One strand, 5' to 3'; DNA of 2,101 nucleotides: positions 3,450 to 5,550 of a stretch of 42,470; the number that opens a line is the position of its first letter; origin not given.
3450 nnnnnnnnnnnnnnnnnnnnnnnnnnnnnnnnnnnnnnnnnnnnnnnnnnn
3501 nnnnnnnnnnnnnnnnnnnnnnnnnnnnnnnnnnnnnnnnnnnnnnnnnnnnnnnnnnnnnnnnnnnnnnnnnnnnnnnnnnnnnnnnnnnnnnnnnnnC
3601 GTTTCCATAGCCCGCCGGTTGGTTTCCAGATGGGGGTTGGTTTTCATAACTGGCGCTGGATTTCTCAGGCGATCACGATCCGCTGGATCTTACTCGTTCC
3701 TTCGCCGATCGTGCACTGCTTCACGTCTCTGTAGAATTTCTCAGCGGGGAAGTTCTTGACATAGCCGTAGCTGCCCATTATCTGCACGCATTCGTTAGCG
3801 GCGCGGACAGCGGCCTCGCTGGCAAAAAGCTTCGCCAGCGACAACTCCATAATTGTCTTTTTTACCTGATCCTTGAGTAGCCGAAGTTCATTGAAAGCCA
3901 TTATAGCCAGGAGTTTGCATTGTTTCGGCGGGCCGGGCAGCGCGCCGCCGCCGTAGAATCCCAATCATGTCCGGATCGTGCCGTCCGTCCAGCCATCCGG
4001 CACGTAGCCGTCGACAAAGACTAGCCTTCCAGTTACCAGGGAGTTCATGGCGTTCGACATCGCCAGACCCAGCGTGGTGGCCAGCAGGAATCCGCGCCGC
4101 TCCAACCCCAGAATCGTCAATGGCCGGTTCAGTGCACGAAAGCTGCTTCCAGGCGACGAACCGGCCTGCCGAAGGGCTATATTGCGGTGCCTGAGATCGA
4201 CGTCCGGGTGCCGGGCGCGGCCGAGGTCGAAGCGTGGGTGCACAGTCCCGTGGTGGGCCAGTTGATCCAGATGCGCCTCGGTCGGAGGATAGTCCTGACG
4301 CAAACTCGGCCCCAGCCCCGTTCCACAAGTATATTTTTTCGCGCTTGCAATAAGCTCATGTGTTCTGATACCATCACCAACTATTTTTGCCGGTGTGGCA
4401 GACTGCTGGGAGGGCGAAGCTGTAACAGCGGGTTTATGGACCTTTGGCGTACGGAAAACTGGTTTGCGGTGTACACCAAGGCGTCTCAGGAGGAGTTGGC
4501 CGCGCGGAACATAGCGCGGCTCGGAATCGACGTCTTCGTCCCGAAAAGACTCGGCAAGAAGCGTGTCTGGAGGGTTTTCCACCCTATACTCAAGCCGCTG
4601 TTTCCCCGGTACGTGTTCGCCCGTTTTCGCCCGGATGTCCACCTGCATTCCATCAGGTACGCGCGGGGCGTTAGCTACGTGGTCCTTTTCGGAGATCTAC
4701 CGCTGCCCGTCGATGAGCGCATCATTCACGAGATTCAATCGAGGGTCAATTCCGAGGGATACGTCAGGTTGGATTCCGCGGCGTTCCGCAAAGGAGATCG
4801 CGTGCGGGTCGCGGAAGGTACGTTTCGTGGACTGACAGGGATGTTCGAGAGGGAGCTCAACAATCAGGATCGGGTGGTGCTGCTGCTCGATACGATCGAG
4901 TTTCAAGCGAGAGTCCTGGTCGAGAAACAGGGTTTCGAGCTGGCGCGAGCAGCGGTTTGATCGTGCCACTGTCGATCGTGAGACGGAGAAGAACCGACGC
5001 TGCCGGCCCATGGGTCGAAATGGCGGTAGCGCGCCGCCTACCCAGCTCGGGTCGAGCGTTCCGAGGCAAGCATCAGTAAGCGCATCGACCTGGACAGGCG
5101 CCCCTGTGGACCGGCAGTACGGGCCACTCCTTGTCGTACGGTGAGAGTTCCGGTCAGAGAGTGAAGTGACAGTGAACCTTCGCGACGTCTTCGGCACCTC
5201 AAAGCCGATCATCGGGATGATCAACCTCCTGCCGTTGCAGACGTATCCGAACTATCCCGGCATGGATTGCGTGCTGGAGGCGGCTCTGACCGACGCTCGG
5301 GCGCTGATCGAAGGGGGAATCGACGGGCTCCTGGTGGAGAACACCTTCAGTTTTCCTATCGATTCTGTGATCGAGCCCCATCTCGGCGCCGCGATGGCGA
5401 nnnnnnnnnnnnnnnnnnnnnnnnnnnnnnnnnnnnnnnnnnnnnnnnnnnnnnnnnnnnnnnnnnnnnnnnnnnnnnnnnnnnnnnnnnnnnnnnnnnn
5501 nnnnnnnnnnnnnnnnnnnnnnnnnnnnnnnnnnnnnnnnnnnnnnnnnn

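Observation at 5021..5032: Near-perfect RfaH-type ops element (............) in the leader just downstream of the NusG paralog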

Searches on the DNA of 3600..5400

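Call 13: search_rna_families(source=window, start=3600, end=5400, threshold=evalue, max_evalue=1)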
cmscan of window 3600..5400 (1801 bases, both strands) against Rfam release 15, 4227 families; matches with E-value up to 1: 0.
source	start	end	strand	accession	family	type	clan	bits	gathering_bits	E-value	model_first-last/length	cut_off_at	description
